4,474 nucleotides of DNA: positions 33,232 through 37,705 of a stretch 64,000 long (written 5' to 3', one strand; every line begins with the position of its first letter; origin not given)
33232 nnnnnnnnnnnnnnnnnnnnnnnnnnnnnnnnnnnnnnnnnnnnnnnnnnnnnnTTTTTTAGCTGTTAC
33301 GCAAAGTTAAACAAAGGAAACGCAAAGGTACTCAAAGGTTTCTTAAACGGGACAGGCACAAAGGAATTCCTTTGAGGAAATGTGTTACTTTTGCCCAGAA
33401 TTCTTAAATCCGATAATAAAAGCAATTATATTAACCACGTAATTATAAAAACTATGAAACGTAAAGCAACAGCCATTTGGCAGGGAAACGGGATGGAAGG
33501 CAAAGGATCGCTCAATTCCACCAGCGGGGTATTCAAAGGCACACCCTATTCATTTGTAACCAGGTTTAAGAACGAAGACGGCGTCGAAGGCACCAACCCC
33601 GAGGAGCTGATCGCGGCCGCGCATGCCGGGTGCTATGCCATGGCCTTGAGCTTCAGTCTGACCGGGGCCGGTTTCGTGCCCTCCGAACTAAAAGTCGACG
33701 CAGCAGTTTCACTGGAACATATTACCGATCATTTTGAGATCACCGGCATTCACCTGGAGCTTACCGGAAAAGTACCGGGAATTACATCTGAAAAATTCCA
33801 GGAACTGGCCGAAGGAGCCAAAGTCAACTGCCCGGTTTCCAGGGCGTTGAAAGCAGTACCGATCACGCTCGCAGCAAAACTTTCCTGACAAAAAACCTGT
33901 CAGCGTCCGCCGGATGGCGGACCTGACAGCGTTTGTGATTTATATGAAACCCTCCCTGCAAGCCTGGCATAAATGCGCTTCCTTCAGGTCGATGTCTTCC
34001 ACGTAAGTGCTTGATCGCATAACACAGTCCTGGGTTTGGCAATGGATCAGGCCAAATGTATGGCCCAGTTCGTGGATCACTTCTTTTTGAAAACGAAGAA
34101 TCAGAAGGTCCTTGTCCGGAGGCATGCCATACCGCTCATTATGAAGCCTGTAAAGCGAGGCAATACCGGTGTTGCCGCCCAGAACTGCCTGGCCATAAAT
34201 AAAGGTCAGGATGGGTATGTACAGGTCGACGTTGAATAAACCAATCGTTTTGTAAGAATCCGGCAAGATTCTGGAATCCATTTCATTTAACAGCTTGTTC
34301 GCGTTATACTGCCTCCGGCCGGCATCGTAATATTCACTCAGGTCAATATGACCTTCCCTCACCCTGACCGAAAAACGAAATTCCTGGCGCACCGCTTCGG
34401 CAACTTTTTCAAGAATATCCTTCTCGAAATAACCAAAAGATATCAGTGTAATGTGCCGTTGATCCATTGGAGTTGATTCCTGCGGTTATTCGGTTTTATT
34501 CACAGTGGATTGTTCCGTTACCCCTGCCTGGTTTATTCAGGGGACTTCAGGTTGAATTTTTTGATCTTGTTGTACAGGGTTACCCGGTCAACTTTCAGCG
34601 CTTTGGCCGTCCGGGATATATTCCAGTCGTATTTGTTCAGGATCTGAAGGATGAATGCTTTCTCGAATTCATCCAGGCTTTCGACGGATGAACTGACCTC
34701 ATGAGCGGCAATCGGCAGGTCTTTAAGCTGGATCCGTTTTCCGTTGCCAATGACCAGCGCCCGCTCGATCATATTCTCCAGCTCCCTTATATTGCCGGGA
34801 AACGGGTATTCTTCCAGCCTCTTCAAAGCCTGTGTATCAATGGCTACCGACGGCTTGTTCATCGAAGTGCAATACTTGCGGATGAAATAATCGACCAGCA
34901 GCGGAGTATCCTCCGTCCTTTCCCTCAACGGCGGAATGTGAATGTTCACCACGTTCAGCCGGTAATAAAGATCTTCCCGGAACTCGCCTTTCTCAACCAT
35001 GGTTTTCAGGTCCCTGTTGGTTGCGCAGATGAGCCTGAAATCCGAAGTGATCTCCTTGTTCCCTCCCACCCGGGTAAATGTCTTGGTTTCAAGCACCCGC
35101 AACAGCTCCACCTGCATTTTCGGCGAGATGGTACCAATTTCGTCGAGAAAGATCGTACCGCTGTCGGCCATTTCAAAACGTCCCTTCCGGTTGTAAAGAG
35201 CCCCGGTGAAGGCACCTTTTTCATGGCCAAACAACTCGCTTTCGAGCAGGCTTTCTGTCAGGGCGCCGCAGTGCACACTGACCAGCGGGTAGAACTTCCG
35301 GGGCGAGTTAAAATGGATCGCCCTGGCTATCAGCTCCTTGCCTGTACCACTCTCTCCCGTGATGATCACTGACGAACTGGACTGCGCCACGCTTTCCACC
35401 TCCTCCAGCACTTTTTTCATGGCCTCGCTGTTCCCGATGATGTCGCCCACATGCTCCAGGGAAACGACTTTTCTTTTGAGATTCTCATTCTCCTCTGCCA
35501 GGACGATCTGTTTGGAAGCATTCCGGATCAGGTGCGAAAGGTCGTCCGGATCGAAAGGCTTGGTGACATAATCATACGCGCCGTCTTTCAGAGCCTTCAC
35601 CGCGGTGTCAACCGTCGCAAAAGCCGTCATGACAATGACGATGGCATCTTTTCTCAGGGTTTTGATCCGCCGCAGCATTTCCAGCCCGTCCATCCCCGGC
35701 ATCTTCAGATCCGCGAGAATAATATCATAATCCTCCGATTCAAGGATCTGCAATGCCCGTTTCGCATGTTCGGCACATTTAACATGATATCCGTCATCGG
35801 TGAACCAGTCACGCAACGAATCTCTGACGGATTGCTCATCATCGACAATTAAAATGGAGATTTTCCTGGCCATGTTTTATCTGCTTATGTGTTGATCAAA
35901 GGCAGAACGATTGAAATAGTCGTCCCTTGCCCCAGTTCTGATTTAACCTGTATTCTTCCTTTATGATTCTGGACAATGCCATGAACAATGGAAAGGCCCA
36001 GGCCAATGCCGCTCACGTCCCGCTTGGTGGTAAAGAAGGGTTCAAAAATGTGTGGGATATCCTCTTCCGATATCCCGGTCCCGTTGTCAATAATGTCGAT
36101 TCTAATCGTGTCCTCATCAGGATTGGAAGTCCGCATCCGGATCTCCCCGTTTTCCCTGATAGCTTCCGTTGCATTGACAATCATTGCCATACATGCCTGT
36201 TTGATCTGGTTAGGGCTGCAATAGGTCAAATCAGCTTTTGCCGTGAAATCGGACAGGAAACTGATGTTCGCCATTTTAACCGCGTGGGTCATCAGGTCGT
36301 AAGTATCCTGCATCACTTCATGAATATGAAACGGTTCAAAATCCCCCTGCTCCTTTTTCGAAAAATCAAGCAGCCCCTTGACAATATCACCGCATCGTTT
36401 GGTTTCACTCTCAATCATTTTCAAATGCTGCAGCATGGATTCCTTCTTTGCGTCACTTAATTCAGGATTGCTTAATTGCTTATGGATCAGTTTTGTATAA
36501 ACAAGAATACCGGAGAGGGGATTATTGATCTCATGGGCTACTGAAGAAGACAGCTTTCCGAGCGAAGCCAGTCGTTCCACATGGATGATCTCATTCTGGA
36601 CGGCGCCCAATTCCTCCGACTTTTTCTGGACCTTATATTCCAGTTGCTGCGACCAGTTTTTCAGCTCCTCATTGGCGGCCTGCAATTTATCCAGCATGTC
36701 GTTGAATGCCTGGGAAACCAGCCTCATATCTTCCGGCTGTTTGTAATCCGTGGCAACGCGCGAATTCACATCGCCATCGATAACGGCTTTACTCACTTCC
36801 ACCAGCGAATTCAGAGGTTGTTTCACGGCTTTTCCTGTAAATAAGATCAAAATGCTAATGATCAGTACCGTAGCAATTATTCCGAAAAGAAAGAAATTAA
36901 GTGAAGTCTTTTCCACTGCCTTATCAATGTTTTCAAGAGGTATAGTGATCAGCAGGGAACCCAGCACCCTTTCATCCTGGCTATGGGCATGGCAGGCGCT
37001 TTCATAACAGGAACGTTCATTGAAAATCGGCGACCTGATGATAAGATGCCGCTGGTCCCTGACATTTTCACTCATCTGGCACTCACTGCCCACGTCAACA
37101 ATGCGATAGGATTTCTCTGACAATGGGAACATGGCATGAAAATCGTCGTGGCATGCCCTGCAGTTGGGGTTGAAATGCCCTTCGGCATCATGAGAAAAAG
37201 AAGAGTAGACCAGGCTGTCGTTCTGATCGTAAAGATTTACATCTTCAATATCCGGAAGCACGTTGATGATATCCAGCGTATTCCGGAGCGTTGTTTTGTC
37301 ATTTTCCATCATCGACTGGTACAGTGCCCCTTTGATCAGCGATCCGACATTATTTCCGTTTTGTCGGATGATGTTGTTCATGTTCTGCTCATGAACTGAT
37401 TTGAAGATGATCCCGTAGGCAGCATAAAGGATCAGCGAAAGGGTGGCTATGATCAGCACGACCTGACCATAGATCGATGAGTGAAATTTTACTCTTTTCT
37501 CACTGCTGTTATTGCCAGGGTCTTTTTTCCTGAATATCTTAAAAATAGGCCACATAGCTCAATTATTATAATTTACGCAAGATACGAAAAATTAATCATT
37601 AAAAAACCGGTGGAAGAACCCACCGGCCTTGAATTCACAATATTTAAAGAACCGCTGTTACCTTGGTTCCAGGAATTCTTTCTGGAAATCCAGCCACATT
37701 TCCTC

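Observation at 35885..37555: Sensor histidine kinase whose periplasmic domain carries CxxCH and Cx4CH c-type haem-binding motifs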

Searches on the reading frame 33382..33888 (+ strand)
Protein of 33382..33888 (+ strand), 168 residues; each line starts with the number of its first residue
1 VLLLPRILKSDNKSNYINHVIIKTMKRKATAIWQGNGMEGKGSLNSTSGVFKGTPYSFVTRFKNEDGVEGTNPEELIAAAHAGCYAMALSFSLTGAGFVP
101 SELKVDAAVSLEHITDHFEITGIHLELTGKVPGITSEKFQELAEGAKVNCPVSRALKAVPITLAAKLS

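Call 3: search_protein_families(library=pfam, proteins=[window:33382-33888:+], max_evalue=0.01)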
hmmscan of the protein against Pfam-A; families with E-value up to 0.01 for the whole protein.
window:33382-33888:+ (168 aa): 1 family
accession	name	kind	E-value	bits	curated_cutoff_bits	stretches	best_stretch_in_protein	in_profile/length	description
PF02566.24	OsmC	-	7e-17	62.1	27.5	1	69-163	4-99/100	OsmC-like protein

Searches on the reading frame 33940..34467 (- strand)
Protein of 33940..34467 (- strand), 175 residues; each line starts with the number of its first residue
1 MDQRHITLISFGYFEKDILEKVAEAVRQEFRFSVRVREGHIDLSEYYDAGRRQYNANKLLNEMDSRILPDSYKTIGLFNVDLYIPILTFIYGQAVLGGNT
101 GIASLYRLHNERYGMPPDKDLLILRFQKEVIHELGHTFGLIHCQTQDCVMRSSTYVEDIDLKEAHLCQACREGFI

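Call 3: search_protein_families(library=pfam, proteins=[window:33940-34467:-], max_evalue=0.01)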
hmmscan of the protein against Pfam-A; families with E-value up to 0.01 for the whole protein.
window:33940-34467:- (175 aa): 5 families
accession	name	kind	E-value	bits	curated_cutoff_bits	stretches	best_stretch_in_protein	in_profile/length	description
PF07998.17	Peptidase_M54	-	7e-26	91.9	24.4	1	7-172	10-190/194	Peptidase family M54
PF13582.12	Reprolysin_3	-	2.3e-05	25.3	22.4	1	19-142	8-122/123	Metallo-peptidase family M12B Reprolysin-like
PF13688.12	Reprolysin_5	-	0.00026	21.7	27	1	19-152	33-173/196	Metallo-peptidase family M12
PF00413.30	Peptidase_M10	-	0.00065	20.1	24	1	127-154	109-136/159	Matrixin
PF13583.11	Reprolysin_4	-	0.005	17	22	1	120-156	134-165/203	Metallo-peptidase family M12B Reprolysin-like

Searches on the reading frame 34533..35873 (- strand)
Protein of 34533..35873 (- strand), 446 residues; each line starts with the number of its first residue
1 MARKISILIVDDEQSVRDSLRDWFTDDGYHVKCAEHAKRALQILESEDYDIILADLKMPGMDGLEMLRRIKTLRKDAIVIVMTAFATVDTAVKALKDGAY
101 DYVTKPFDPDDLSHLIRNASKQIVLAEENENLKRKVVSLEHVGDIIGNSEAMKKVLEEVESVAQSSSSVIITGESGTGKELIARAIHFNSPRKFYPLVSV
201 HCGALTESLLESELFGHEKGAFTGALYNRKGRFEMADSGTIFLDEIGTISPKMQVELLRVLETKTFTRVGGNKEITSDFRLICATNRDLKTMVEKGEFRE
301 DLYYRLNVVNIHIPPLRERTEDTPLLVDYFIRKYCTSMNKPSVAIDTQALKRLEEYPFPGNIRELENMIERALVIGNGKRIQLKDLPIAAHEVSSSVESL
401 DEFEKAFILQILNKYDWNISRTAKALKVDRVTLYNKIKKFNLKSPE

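Call 3: search_protein_families(library=pfam, proteins=[window:34533-35873:-], max_evalue=0.01)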
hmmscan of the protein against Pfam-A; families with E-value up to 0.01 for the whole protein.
window:34533-35873:- (446 aa): 16 families
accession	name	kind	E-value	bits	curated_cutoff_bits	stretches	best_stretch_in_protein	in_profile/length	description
PF00158.32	Sigma54_activat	-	3.9e-71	238.6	20.2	1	145-312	1-168/168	Sigma-54 interaction domain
PF00072.30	Response_reg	-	1.8e-33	115.5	30.2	1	7-116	1-110/111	Response regulator receiver domain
PF25601.1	AAA_lid_14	-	2.5e-23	82.1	27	1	317-395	1-79/87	AAA+ ATPase lid domain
PF14532.12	Sigma54_activ_2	-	1.1e-22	81.2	25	1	146-316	1-138/138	Sigma-54 interaction domain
PF02954.25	HTH_8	-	4.7e-12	45.9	22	1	400-440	2-42/42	Bacterial regulatory protein, Fis family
PF07728.20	AAA_5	-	3.5e-08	34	22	1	169-287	2-123/139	AAA domain (dynein-related subfamily)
PF00004.35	AAA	-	5.4e-06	27.3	21.2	1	169-287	1-110/131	ATPase family associated with various cellular activities (AAA)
PF01078.27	Mg_chelatase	-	5.4e-06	26.4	20.3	0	224-286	93-157/207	Magnesium chelatase, subunit ChlI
PF07724.20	AAA_2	-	1e-05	26.1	27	1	166-297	3-135/166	AAA domain (Cdc48 subfamily)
PF20161.5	VpsR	-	0.00078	19.6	23.7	1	23-116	26-120/121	VpsR domain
PF00493.29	MCM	-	0.00093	18.8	23.3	1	162-267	53-151/224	MCM P-loop domain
PF20720.3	nSTAND3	-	0.0021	18.2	27.2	0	154-189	5-40/155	Novel STAND NTPase 3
PF13556.12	HTH_30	-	0.0036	17.5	27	1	412-440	8-36/59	PucR C-terminal helix-turn-helix domain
PF13191.12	AAA_16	-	0.0056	17.6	32.6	0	149-215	6-79/167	AAA ATPase domain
PF18024.7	HTH_50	-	0.0076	16.4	27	0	398-442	6-49/50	Helix-turn-helix domain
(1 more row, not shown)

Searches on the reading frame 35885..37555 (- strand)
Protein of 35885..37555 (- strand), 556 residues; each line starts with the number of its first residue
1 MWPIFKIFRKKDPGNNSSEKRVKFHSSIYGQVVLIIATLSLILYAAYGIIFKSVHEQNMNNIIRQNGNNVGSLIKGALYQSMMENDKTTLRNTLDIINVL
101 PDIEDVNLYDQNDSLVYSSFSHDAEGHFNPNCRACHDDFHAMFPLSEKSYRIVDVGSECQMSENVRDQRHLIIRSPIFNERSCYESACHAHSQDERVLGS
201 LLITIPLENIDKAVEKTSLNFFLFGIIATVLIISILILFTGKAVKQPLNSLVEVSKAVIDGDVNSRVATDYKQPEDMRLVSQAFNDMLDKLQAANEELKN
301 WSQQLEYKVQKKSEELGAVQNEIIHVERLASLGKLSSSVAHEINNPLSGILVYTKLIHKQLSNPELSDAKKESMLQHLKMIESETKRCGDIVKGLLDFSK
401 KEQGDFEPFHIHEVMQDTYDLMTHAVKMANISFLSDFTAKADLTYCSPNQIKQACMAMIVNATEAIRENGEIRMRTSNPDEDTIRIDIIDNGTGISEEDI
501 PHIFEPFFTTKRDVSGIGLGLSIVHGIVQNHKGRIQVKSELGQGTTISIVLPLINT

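Call 3: search_protein_families(library=pfam, proteins=[window:35885-37555:-], max_evalue=0.01)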
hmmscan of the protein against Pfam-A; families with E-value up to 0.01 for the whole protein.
window:35885-37555:- (556 aa): 5 families
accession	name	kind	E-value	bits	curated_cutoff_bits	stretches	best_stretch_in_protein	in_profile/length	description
PF02518.31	HATPase_c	-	1.4e-24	87.1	26.4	1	448-553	3-109/111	Histidine kinase-, DNA gyrase B-, and HSP90-like ATPase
PF00512.31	HisKA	-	1.7e-13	50.8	26.9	1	332-404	2-66/66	His Kinase A (phospho-acceptor) domain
PF00672.30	HAMP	-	0.00034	21.3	25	1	240-293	2-53/53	HAMP domain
PF14501.12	HATPase_c_5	-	0.00094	19.5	22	1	460-540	15-91/102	GHKL domain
PF13589.12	HATPase_c_3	-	0.0019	18.7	25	1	452-505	4-55/137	Histidine kinase-, DNA gyrase B-, and HSP90-like ATPase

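Call 17: search_protein_families(library=ncbifam, proteins=[window:35885-37555:-], max_evalue=0.01)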
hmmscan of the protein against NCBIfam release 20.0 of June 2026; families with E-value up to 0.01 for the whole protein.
window:35885-37555:- (556 aa): 91 families (the best 25 are shown)
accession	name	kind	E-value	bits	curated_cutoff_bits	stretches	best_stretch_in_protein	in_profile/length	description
NF008468.0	PRK11360.1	equivalog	4.7e-60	203.6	646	1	318-553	382-608/616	two-component system sensor histidine kinase AtoS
NF010411.0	PRK13837.1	equivalog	9.1e-49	166.2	647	1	308-554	426-676/828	two-component system VirA-like sensor kinase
NF007688.0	PRK10364.1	equivalog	8.7e-45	153.3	479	1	314-554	222-452/460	two-component system sensor histidine kinase ZraS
NF052574.1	HisKinEspCMyxo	equivalog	3.2e-42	144.7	1200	1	319-553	404-637/785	serine histidine kinase EspC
NF038348.1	T2SS_HK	subfamily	3.6e-40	137.9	450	2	385-553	408-573/574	histidine kinase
NF033092.0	HK_WalK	equivalog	7.1e-40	137.2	725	2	336-553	376-594/594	cell wall metabolism sensor histidine kinase WalK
NF046044.1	PnpS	equivalog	7.1e-37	127.3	400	1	338-552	176-390/390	two-component system histidine kinase PnpS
NF052573.1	HisKinEspAMyxo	equivalog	1.2e-34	119.4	1400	1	314-552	366-610/755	serine histidine kinase EspA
NF053867.1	SprKinKinDBac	equivalog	4.3e-34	117.8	775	1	307-554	264-498/500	sporulation kinase KinD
NF041777.1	sens_FixL_Rhizob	equivalog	1.7e-33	116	850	1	310-553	240-481/485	sensor protein FixL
NF047497.1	HK_LIC_12097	equivalog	2.6e-33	115.2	500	1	320-553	138-366/367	LIC_12097 family sensor histidine kinase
NF046020.1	HisKinCckABruc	equivalog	4.2e-32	110.9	1000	1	318-552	466-706/868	cell cycle histidine kinase CckA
NF047466.1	hybrid_RR_LvrB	exception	7.1e-32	111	500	1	290-553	115-376/377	hybrid histidine kinase/response regulator LvrB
TIGR02966.1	phoR_proteo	equivalog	1.2e-30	106.7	334.2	1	273-550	49-332/333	phosphate regulon sensor histidine kinase PhoR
TIGR02956.1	TMAO_torS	equivalog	2.3e-30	105.5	676.5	1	209-554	321-683/967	TMAO reductase system sensor histidine kinase/response regulator TorS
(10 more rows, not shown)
